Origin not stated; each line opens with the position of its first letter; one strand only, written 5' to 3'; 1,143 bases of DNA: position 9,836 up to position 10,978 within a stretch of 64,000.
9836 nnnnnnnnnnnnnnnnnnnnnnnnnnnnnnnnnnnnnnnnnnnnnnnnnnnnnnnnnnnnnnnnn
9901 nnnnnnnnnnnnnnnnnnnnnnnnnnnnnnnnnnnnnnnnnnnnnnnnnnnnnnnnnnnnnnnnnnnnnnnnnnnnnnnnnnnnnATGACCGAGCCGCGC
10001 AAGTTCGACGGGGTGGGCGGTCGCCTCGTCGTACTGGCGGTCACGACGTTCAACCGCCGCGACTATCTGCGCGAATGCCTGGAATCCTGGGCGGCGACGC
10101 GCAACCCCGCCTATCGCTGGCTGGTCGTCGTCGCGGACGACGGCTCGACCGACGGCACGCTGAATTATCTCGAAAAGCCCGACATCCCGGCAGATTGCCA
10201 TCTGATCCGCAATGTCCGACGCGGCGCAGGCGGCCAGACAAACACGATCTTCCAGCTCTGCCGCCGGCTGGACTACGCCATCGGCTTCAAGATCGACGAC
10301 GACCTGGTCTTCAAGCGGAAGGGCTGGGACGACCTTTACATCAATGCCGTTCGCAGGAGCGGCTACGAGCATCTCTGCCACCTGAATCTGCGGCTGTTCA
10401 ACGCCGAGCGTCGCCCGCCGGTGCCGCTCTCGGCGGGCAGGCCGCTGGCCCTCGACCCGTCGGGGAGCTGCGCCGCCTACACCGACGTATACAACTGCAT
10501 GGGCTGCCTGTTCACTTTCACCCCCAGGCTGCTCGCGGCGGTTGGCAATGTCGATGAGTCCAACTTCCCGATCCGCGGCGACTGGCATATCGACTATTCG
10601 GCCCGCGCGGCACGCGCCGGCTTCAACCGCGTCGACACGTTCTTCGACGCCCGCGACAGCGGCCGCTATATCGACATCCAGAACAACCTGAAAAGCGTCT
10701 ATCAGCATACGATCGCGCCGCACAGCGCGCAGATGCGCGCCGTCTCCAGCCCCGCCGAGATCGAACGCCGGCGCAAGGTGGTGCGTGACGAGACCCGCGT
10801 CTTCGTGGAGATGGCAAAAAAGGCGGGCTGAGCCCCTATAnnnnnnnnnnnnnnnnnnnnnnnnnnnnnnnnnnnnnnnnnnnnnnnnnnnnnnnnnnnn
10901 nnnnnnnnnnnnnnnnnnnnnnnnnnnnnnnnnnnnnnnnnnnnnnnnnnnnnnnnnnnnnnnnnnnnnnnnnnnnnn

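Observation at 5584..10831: Duplicated GT2-like module: an internal domain of the giant GT and a free-standing paralogue, translationally coupled to a GT-propeller fusion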

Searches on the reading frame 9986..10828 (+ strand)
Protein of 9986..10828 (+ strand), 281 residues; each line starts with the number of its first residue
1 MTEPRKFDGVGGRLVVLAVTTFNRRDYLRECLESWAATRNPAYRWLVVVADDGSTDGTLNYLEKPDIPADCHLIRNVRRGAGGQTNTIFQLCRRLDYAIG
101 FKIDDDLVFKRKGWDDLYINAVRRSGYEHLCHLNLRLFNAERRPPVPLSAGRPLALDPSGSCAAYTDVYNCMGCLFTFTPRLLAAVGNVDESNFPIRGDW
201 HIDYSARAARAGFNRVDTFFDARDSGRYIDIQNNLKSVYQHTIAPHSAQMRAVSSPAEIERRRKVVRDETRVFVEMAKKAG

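Call 8: search_protein_families(library=pfam, proteins=[window:9986-10828:+], max_evalue=0.01)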
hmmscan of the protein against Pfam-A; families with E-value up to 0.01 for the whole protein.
window:9986-10828:+ (281 aa): 2 families
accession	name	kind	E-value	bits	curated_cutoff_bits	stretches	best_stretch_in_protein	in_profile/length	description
PF00535.33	Glycos_transf_2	-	2.1e-12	47.7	23.3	1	18-112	3-94/168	Glycosyl transferase family 2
PF13641.12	Glyco_tranf_2_3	-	2.2e-08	34.8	27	1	15-108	3-98/230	Glycosyltransferase like family 2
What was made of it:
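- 9986..10831 (+): Free-standing 281-aa GT2, the S copy. PF00535, 47.7 bits (call 8).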

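Call 13: find_homologous_proteins(query=window:9986-10828:+, max_evalue=0.00001)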
Query window:9986-10828:+ (281 aa): 39 proteins with E <= 0.00001 among 7071 candidates.
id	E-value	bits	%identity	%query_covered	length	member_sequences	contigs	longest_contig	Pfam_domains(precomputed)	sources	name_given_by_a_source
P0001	9.4e-192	653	100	100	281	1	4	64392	PF13641.13,PF00535.33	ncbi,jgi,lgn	jgi:glycosyltransferase involved in cell wall biosynthesis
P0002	3.1e-166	570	84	100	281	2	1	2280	PF13641.13,PF00535.33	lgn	-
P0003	4.7e-161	553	84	97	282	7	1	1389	PF13641.13,PF00535.33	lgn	-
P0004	4.8e-158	543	81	100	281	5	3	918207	PF13641.13,PF00535.33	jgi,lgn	jgi:glycosyltransferase involved in cell wall biosynthesis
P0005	4.0e-142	491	78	94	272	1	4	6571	PF13641.13,PF00535.33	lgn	-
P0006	3.5e-133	461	74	92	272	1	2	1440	PF13641.13,PF00535.33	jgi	jgi:glycosyltransferase involved in cell wall biosynthesis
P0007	1.5e-131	456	73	94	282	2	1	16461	PF13641.13,PF00535.33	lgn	-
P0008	3.9e-131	455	73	93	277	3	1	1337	PF13641.13,PF00535.33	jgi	jgi:glycosyltransferase involved in cell wall biosynthesis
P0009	6.3e-131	454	71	94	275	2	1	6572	PF13641.13,PF00535.33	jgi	jgi:glycosyltransferase involved in cell wall biosynthesis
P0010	9.7e-131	453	71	94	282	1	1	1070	PF13641.13,PF00535.33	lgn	-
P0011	2.1e-130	452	71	94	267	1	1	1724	PF13641.13,PF00535.33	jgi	jgi:glycosyltransferase involved in cell wall biosynthesis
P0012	2.2e-130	452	72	95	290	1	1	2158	PF13641.13,PF00535.33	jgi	-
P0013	3.0e-130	452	69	95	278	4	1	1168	PF13641.13,PF00535.33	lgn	-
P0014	4.3e-130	451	69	94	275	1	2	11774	PF13641.13,PF00535.33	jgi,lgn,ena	-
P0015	1.1e-128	447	70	95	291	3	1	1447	PF13641.13,PF00535.33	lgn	-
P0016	1.3e-128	446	68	94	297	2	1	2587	PF13641.13,PF00535.33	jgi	jgi:glycosyltransferase involved in cell wall biosynthesis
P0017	1.9e-127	442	70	94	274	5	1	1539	PF13641.13,PF00535.33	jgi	jgi:glycosyltransferase involved in cell wall biosynthesis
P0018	4.6e-127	441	68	95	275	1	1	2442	PF13641.13,PF00535.33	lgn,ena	-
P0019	2.3e-126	439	70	94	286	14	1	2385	PF13641.13,PF00535.33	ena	-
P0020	5.8e-126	438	69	93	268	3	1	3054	PF13641.13,PF00535.33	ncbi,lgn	-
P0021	9.4e-126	437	70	93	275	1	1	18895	PF13641.13,PF00535.33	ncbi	-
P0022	7.5e-125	434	67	96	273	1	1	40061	PF13641.13,PF00535.33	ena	-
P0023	7.1e-124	431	67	95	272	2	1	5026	PF13641.13,PF00535.33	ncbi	-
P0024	7.2e-123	427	66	94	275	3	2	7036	PF13641.13,PF00535.33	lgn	-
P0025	3.8e-122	425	68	94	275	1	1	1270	PF13641.13,PF00535.33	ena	-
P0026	2.5e-106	373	62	93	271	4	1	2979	PF13641.13,PF00535.33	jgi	-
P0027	5.6e-106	372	58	95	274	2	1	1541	PF13641.13,PF00535.33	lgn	-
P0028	1.0e-105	371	60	93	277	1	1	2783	PF13641.13,PF00535.33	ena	-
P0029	1.4e-105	371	59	94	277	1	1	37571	PF13641.13,PF00535.33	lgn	-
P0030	3.2e-105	370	60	93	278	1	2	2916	PF13641.13,PF00535.33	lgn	-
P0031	3.5e-105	369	59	93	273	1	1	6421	PF13641.13,PF00535.33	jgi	jgi:glycosyltransferase involved in cell wall biosynthesis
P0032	3.7e-104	366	57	94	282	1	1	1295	PF13641.13,PF00535.33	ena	-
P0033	1.7e-103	364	60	93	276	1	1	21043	PF13641.13,PF00535.33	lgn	-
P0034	1.1e-102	361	57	93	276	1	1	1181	PF13641.13,PF00535.33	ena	-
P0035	2.6e-102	360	57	94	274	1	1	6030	PF00535.33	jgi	jgi:glycosyltransferase involved in cell wall biosynthesis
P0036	1.1e-83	299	51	93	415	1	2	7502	PF13641.13,PF00535.33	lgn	-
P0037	7.9e-45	171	39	93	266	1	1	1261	PF00535.33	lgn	-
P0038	2.2e-39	154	39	77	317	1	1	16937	PF00535.33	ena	-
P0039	1.8e-38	151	36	88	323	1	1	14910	PF00535.33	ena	-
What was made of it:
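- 9986..10831 (+): 35 free-standing relatives at 55-100% identity (call 13).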

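Call 22: search_solved_structures(query=window:9986-10828:+, max_evalue=1, show_alignments=2)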
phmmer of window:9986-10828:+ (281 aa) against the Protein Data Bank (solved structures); distinct sequences matched with E-value up to 1: 50.
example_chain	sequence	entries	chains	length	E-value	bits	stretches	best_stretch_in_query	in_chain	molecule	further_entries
2z87_A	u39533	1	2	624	1.3e-05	27.9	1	14-106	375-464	Chondroitin synthase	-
2z86_A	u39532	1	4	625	1.3e-05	27.9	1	14-106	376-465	Chondroitin synthase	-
5tze_C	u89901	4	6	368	0.01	18.4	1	18-69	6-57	Glycosyl transferase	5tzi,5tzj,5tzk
8vxh_A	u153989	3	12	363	0.014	17.9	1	7-84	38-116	Undecaprenyl-phosphate 4-deoxy-4-formamido-L-arabinose transferase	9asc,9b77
9bhc_C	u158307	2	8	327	0.015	17.8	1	7-84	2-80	Undecaprenyl-phosphate 4-deoxy-4-formamido-L-arabinose transferase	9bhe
5tz8_A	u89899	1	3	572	0.019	17.5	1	18-68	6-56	Glycosyl transferase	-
5hea_A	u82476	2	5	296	0.091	15.2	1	12-143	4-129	Putative glycosyltransferase (GalT1)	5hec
3eyb_A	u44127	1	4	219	0.099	15.1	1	65-122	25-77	Nuclear hormone receptor RXR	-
4nqa_A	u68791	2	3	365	0.14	14.6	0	66-121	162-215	Retinoic acid receptor RXR-alpha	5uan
1dkf_A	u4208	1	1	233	0.14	14.6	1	67-122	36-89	PROTEIN (RETINOID X RECEPTOR-ALPHA)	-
6p61_A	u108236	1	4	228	0.18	14.3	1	16-63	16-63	Glycosyltransferase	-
5ec9_A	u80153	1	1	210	0.18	14.3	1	70-121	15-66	Retinoic acid receptor RXR-alpha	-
4zo1_B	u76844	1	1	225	0.19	14.2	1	67-121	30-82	Retinoic acid receptor RXR-alpha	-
3h0a_A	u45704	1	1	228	0.2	14.1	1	67-121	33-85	Retinoic acid receptor RXR-alpha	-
5mku_A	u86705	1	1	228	0.2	14.1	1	67-121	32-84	Retinoic acid receptor RXR-alpha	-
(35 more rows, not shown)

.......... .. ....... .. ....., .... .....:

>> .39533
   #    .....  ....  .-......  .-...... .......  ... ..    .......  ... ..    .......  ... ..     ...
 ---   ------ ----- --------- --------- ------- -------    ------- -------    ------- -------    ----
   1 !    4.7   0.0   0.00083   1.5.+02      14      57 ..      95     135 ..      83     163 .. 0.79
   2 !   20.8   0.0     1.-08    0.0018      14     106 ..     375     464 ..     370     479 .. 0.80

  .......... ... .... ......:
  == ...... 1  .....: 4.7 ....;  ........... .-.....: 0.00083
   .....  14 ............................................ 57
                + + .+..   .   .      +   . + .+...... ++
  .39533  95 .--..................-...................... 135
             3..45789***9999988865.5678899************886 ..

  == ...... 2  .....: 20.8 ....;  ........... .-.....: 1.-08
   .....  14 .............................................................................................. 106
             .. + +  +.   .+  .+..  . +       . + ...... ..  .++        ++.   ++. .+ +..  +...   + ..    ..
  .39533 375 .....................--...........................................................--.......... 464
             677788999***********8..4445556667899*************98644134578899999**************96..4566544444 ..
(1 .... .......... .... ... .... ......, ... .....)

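Call 25: find_encoding_contigs(protein=P0004, flank=10000, max_places=3)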
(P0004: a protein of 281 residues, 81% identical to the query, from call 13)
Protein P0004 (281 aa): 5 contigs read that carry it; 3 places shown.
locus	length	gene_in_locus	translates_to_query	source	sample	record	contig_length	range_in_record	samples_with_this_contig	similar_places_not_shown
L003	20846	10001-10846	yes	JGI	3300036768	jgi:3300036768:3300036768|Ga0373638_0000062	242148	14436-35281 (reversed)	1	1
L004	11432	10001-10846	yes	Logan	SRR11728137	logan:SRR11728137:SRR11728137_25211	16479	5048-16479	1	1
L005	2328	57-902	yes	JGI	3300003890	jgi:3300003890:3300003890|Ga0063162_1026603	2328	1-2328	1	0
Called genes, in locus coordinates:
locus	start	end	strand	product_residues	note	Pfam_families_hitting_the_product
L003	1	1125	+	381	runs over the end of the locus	PF00890:FAD_binding_2, PF01266:DAO, PF13450:NAD_binding_8 (weak)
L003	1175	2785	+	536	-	PF01019:G_glu_transpept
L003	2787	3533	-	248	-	PF19786:DUF6270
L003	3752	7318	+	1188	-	PF00337:Gal-bind_lectin (weak), PF13641:Glyco_tranf_2_3 (faint), PF00535:Glycos_transf_2, PF01755:Glyco_transf_25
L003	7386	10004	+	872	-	PF04488:Gly_transf_sug, PF12919:TcdA_TcdB (faint), PF04572:Gb3_synth (weak), PF15892:BNR_4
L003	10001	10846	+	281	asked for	PF00535:Glycos_transf_2, PF13641:Glyco_tranf_2_3 (faint)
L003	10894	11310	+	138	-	-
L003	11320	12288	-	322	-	PF00005:ABC_tran, PF13304:AAA_21 (faint), PF08352:oligo_HPY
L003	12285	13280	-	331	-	PF00005:ABC_tran, PF13304:AAA_21, PF08352:oligo_HPY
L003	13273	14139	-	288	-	PF12911:OppC_N, PF00528:BPD_transp_1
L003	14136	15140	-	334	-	PF19300:BPD_transp_1_N, PF00528:BPD_transp_1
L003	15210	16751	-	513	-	PF00496:SBP_bac_5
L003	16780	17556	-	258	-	PF00106:adh_short, PF13561:adh_short_C2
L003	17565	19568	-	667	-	PF02538:Hydantoinase_B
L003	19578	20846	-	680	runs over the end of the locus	PF05378:Hydant_A_N, PF01968:Hydantoinase_A, PF19278:Hydant_A_C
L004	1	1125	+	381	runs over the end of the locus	PF00890:FAD_binding_2, PF01266:DAO, PF13450:NAD_binding_8 (weak)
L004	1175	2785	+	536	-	PF01019:G_glu_transpept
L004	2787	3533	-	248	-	PF19786:DUF6270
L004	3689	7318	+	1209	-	PF00337:Gal-bind_lectin, PF13641:Glyco_tranf_2_3 (faint), PF00535:Glycos_transf_2, PF01755:Glyco_transf_25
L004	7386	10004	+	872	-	PF04488:Gly_transf_sug, PF12919:TcdA_TcdB (faint), PF04572:Gb3_synth (weak), PF15892:BNR_4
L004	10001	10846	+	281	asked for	PF00535:Glycos_transf_2, PF13641:Glyco_tranf_2_3 (faint)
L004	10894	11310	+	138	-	-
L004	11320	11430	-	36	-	?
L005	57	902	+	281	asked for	PF00535:Glycos_transf_2, PF13641:Glyco_tranf_2_3 (faint)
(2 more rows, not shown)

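Call 28: find_related_loci(query=A1, collection=genome_contigs, flank=8000)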
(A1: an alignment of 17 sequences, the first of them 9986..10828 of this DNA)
Query A1 (281 aa) in genome_contigs; peptide patterns used: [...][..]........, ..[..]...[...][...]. (x = any residue, [..] = any of these).
599 stretches matched a pattern (row limit reached: there are more); 107 encode a relative of the query (tblastn E <= 1e-3); the best 80 are kept; 80 distinct loci.
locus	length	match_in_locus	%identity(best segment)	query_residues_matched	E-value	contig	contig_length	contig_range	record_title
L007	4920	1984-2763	46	13-274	3e-77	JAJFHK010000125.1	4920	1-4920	MAG: Filomicrobium sp. isolate OFTM259 OFTM259_124, whole genome shotgun sequence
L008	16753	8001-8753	35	16-280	4e-51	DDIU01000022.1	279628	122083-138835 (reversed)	MAG TPA_asm: Flammeovirgaceae bacterium UBA1842 UBA1842_contig_111, whole genome shotgun sequence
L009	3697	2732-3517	34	4-276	8e-50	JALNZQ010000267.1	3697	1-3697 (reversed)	MAG: Methanothrix sp. isolate SO_2017_LW1 bin 8 NODE_30762_length_3697_cov_1.877031_LW64-88_2017, whole genome shotgun s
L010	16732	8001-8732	35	16-274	1e-45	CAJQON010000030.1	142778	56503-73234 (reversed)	MAG: uncultured Flavobacteriales bacterium isolate 10_20180522_Bin_METABAT_44_1 genome assembly, contig: c_000012414183,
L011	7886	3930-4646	35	16-264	9e-45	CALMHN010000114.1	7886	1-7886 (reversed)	MAG TPA_asm: uncultured bacterium isolate SRR5007354_bin.6_CONCOCT_v1.1_MAG genome assembly, contig: ERZ778036.7920, who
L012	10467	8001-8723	35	16-276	7e-45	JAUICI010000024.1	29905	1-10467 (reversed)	MAG: Bacteroidia bacterium isolate 7_bin.20 NODE_1669_length_29905_cov_0.939855, whole genome shotgun sequence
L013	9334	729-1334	38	16-229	9e-44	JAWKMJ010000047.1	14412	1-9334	MAG: Crocinitomicaceae bacterium isolate ABC2.133 ABC2.133.fa-47, whole genome shotgun sequence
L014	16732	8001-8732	34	16-274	3e-42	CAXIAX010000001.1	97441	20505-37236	MAG TPA_asm: uncultured Flavobacteriales bacterium isolate ERR7163068_concoct_1 genome assembly, contig: ERZ8868305.245,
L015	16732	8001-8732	34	16-274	7e-41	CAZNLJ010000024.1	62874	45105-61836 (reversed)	MAG TPA_asm: uncultured Saprospiraceae bacterium isolate SRP319275_co3_212 genome assembly, contig: NODE_622_length_6287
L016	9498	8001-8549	32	17-226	6e-12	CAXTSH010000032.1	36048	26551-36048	MAG TPA_asm: uncultured Acetobacteraceae bacterium isolate public_SRR14722071_metawrap_bin.1 genome assembly, contig: pu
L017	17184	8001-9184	28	15-217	3e-11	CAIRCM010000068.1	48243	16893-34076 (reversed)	MAG: uncultured Acetobacteraceae bacterium isolate Umea_bin-06648 genome assembly, contig: bin-06648:068/231, whole geno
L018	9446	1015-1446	33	15-165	8e-11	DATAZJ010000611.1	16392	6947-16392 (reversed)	MAG TPA_asm: Rhodopila sp. isolate SMAG_U5702 k141_3819528, whole genome shotgun sequence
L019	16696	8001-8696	24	15-272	2e-10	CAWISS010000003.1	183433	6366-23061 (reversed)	MAG: uncultured Alphaproteobacteria bacterium isolate MFD09603.bin.2.47 genome assembly, contig: contig_14637, whole gen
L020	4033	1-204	46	19-86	3e-10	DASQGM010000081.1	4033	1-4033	MAG TPA_asm: bacterium isolate SMAG_U11806 k141_319606, whole genome shotgun sequence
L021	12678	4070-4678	27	15-238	3e-10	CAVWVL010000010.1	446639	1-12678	MAG: uncultured Alphaproteobacteria bacterium isolate MFD09671.bin.1.201 genome assembly, contig: contig_79349, whole ge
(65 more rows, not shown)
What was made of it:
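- Tried and rejected: GTDB genome scan (call 28).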

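Call 32: search_protein_families(library=pfam, proteins=[P0036, L007:544-3687:+, L007:3687-4382:+], max_evalue=0.001)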
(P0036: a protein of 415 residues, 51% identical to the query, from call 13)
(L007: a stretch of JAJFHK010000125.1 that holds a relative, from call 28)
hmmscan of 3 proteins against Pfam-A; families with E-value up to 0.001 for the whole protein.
P0036 (415 aa): 2 families
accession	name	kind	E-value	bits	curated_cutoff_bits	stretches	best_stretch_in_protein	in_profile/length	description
PF00535.33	Glycos_transf_2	-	3e-11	44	23.3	1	145-238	4-94/168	Glycosyl transferase family 2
PF13641.12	Glyco_tranf_2_3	-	1.5e-07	32.1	27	1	138-234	1-98/230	Glycosyltransferase like family 2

L007:544-3687:+ (1048 aa): 2 families
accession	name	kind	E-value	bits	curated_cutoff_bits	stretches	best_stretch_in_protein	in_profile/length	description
PF00535.33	Glycos_transf_2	-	4.3e-13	50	23.3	1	489-642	6-157/168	Glycosyl transferase family 2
PF01755.23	Glyco_transf_25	-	1.6e-10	41.6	24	1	762-926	2-134/199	Glycosyltransferase family 25 (LPS biosynthesis protein)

L007:3687-4382:+ (232 aa): 1 family
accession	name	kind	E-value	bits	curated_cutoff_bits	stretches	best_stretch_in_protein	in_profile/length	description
PF13489.12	Methyltransf_23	-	6.1e-05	23.3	27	1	97-173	70-147/164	Methyltransferase domain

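Call 44: search_protein_families(library=ncbifam, proteins=[window:9986-10828:+], max_evalue=0.01)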
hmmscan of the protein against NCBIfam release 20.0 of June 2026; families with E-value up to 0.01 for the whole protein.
window:9986-10828:+ (281 aa): 2 families
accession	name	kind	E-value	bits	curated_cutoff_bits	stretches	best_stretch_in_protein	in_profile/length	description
NF041875.1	EPS_EpsD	equivalog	8.4e-07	28.7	370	1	19-81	5-67/325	exopolysaccharide biosynthesis glycosyltransferase EpsD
TIGR03965.1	mycofact_glyco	equivalog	0.003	16.5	280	1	17-115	78-172/467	mycofactocin biosynthesis glycosyltransferase MftF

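Call 45: search_protein_representatives(alignment_id=A3)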
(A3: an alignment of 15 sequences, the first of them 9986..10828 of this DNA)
Query: 15 sequences, 274 profile positions. Proteins with E-value up to 0.001 (for the whole library): 13478; up to 1e-10: 1207; up to 1e-30: 259. The best 150 are listed.
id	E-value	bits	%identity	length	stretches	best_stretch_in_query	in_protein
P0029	2.3e-133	460.2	-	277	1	4-271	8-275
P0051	1.3e-112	392.1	-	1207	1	5-271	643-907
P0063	1.3e-111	388.8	-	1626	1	4-271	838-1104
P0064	1.7e-108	378.6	-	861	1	5-271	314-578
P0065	1.1e-106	372.7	-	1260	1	5-268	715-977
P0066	1.9e-106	371.9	-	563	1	5-269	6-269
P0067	1.1e-105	369.5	-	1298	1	6-269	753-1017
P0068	7.5e-104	363.4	-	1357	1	4-268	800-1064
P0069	8.9e-103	359.9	-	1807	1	6-269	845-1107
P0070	1.1e-102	359.5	-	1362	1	6-268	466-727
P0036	7.0e-102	356.9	-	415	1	5-268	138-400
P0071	1.2e-101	356.2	-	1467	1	7-268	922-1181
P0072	1.9e-101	355.5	-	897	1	4-271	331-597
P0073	2.6e-101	355.1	-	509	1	5-271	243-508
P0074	2.7e-101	355.0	-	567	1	7-271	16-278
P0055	3.5e-100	351.3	-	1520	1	5-271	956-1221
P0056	2.4e-94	332.2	-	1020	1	6-269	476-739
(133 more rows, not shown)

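Call 51: predict_structure(alignment_id=A4)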
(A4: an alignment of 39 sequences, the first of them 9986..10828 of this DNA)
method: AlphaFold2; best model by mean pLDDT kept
length: 281 residues; sequences in the alignment: 39
mean_pLDDT: 94.2   pTM: 0.92
mean pLDDT of the five models: 94.2, 93.8, 93.6, 93.3, 93.3
residues with pLDDT >= 90: 239; 70-90: 35; 50-70: 5; < 50: 2
segments of 3 or more residues with pLDDT < 50: none
pLDDT, mean of each block of 10 residues (from residue 1): 80 97 97 98 98 96 94 95 96 98 98 99 98 96 93 98 98 96 97 85 98 98 98 92 85 92 96 80 36
secondary structure, 60 per line:
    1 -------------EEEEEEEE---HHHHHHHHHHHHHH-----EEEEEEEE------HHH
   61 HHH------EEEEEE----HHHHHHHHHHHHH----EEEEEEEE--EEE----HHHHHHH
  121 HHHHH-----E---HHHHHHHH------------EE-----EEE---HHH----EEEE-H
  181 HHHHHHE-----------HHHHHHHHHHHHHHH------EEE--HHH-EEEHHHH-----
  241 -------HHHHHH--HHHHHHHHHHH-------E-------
elements in order: E14-21 H25-38 E44-51 H58-63 E70-75 H80-92 E97-104 E107-109 H114-125 H135-142 E162-164 E175-178 H180-186 H199-213 E220-222 E229-231 H232-235 H248-253 H256-266

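Call 54: fold_search(model_id=the predicted structure, library=pdb)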
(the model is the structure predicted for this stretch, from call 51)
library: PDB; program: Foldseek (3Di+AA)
matches with E <= 10: 1529; with E <= 0.001: 483
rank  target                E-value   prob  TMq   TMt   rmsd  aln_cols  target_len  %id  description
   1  6h4f_F                2.2e-09  1.00  0.53  0.48  10.7       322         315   13  TarP-3RboP (released 2018-09-26)
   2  6h4f_C                2.5e-09  1.00  0.53  0.48  10.7       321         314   13  TarP-3RboP (released 2018-09-26)
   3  2z86_B                2.8e-09  1.00  0.54  0.27   8.4       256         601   16  Crystal structure of chondroitin polymerase from Escherichia coli strain K4 (K4CP) complexed with UDP-GlcUA and UDP (released 2008-09-16)
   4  6h4f_I                3.2e-09  1.00  0.52  0.48  10.8       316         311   14  TarP-3RboP (released 2018-09-26)
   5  6h1j_B                3.4e-09  1.00  0.52  0.47  11.5       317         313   13  TarP native (released 2018-09-26)
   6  6h4f_B                3.9e-09  1.00  0.53  0.47  10.7       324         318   13  TarP-3RboP (released 2018-09-26)
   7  6h4f_Q                5.7e-09  1.00  0.52  0.48  10.6       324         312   13  TarP-3RboP (released 2018-09-26)
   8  6h4f_A                5.7e-09  1.00  0.53  0.48  10.8       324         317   13  TarP-3RboP (released 2018-09-26)
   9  6h4f_E                6.0e-09  1.00  0.52  0.47  10.9       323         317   13  TarP-3RboP (released 2018-09-26)
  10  2z86_A                6.9e-09  1.00  0.53  0.27   8.6       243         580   16  Crystal structure of chondroitin polymerase from Escherichia coli strain K4 (K4CP) complexed with UDP-GlcUA and UDP (released 2008-09-16)
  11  6h21_A                8.3e-09  1.00  0.52  0.48  10.7       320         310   12  TarP-UDP-GlcNAc-Mn (released 2018-09-26)
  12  6h21_B                1.1e-08  1.00  0.53  0.48   7.6       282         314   13  TarP-UDP-GlcNAc-Mn (released 2018-09-26)
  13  6h2n_C                1.1e-08  1.00  0.52  0.47   4.8       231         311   14  TarP-UDP-GlcNAc-Mg (released 2018-09-26)
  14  6h1j_C                1.1e-08  1.00  0.54  0.49  10.8       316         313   13  TarP native (released 2018-09-26)
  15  2z86_D                1.4e-08  1.00  0.52  0.26   8.3       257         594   17  Crystal structure of chondroitin polymerase from Escherichia coli strain K4 (K4CP) complexed with UDP-GlcUA and UDP (released 2008-09-16)
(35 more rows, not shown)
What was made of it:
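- On CAZy GT2 / Pfam PF00535 (both copies): Foldseek gives probability 1.0 to TarP, K4CP and TarS (calls 51, 54).
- Tried and rejected: Foldseek of the S model against the PDB (call 54).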
